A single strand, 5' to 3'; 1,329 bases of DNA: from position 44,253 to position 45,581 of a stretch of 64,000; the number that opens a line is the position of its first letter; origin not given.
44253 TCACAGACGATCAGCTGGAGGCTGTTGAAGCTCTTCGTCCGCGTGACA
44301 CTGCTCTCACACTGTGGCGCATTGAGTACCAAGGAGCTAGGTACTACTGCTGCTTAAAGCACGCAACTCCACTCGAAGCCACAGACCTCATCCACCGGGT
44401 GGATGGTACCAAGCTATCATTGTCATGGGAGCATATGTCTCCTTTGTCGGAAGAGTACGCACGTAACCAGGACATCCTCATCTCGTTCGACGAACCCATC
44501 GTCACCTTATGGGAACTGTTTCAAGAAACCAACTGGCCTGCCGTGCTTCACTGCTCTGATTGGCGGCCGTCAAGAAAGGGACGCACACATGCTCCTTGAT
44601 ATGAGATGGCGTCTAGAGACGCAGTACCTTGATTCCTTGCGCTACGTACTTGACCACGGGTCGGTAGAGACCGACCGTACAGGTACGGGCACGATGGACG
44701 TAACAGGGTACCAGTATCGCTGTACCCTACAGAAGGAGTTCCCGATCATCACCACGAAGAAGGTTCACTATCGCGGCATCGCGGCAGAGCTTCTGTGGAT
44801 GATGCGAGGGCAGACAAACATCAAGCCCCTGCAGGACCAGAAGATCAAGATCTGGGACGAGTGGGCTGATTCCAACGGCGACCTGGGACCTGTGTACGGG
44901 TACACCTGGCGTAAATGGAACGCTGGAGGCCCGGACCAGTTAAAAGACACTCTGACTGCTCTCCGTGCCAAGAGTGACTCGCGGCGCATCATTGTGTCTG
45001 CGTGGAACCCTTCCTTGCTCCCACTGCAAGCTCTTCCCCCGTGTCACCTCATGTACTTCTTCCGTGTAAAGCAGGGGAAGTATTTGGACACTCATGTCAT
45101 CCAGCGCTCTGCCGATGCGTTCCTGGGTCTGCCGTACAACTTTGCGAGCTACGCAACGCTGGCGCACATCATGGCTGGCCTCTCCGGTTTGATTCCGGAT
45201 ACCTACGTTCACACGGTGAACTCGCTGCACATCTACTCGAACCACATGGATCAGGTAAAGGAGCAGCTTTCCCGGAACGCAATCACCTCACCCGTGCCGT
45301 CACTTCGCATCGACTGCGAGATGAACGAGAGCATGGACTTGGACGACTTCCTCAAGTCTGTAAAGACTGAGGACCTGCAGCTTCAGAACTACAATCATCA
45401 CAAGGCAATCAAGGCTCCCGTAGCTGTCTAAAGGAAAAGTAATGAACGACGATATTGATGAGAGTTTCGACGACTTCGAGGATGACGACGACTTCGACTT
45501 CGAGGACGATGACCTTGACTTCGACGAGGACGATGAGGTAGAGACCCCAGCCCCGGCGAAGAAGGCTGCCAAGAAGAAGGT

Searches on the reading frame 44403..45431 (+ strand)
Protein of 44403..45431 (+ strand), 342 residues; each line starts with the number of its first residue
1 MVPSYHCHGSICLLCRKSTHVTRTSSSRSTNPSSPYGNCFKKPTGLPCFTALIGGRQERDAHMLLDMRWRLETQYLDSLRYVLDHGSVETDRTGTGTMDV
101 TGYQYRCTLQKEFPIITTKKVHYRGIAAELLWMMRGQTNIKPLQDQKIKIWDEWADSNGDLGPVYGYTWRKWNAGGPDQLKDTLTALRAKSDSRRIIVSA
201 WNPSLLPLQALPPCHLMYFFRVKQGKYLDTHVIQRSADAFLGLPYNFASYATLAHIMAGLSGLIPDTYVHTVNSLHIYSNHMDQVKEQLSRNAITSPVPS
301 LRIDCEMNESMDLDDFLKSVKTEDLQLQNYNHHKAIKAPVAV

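Call 42: search_protein_families(library=pfam, proteins=[window:44403-45431:+], max_evalue=0.01)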
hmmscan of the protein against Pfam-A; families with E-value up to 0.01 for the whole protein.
window:44403-45431:+ (342 aa): 1 family
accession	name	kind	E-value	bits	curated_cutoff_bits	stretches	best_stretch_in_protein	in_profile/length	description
PF00303.24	Thymidylat_synt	-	5.6e-96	321.2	24.3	1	74-342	2-266/266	Thymidylate synthase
